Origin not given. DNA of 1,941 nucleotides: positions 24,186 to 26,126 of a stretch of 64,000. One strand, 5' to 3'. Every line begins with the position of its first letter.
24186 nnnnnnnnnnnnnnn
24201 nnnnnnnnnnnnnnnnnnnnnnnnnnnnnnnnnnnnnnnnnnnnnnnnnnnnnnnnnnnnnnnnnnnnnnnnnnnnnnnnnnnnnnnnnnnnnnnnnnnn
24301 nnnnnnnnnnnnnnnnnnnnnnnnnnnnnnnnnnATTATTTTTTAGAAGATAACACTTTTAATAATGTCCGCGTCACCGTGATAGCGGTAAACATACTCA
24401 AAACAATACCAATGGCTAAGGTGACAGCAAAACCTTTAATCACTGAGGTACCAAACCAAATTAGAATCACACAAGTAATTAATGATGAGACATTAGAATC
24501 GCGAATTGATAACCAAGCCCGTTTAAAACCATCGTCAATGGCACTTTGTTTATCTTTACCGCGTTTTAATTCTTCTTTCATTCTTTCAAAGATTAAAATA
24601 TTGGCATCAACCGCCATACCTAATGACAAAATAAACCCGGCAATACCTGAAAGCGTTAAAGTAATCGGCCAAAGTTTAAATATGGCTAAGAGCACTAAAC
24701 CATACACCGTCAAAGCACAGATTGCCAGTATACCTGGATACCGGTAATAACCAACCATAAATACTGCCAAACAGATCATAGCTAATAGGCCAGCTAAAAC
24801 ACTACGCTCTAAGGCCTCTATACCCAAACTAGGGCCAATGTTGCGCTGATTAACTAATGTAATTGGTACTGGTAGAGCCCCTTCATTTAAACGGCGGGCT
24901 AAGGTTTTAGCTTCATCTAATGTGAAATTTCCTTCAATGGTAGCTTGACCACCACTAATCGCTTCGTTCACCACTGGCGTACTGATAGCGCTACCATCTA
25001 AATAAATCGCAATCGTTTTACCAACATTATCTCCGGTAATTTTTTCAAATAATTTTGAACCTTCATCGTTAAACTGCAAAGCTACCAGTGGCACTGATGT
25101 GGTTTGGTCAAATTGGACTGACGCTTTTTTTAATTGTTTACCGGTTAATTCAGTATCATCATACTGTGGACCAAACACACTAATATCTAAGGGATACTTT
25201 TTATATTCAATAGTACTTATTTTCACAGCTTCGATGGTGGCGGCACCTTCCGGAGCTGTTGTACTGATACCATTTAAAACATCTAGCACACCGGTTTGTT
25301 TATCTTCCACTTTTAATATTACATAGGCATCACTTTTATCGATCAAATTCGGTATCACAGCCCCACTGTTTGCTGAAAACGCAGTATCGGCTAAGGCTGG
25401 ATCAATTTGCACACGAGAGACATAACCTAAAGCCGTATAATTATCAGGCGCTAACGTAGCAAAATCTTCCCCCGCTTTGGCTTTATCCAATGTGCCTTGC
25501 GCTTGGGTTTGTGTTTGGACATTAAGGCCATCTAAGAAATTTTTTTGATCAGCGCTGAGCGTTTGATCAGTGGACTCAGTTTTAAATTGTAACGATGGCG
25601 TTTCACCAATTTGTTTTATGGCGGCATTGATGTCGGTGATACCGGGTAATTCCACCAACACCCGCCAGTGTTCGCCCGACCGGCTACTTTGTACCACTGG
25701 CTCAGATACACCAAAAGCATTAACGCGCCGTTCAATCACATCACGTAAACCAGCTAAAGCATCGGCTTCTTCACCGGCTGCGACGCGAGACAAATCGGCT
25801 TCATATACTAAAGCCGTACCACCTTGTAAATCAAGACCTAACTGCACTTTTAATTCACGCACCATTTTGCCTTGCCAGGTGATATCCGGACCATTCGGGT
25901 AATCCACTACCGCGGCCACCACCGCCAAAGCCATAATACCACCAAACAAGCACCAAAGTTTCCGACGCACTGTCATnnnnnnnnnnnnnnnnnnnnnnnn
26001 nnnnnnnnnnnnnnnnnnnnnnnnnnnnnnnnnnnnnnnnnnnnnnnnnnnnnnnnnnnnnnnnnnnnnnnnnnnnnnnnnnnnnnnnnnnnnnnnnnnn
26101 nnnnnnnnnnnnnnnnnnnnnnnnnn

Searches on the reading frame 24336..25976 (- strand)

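Call 23: search_protein_families(library=pfam, proteins=[window:24336-25976:-], max_evalue=0.01)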
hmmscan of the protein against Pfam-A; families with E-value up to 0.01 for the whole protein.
window:24336-25976:- (546 aa): 8 families
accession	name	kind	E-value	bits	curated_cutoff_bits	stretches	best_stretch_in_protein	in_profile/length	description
PF22599.2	SecDF_P1_head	-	2.2e-30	105.3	27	1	274-370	18-114/114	SecDF, P1 head subdomain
PF21760.3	SecD_1st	-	2.9e-16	59.1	27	1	78-134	5-58/60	Protein translocase subunit SecDF, P1 domain, N-terminal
PF02355.23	SecD_SecF_C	-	3.2e-16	59.7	20.5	1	374-543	15-187/189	Protein export membrane protein SecD/SecF, C-terminal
PF03176.21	MMPL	-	1.7e-11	44.1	20.5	1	418-544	183-304/333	MMPL family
PF13145.12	Rotamase_2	-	8e-06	27.1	27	1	156-228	35-110/121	PPIC-type PPIASE domain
PF00873.25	ACR_tran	-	0.00091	17.5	28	1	398-537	343-484/1021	AcrB/AcrD/AcrF family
PF00639.27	Rotamase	-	0.0026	19.2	21.7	0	154-225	17-97/97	PPIC-type PPIASE domain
PF12349.14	Sterol-sensing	-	0.0041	17.5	22.3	1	418-540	15-134/153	Sterol-sensing domain of SREBP cleavage-activation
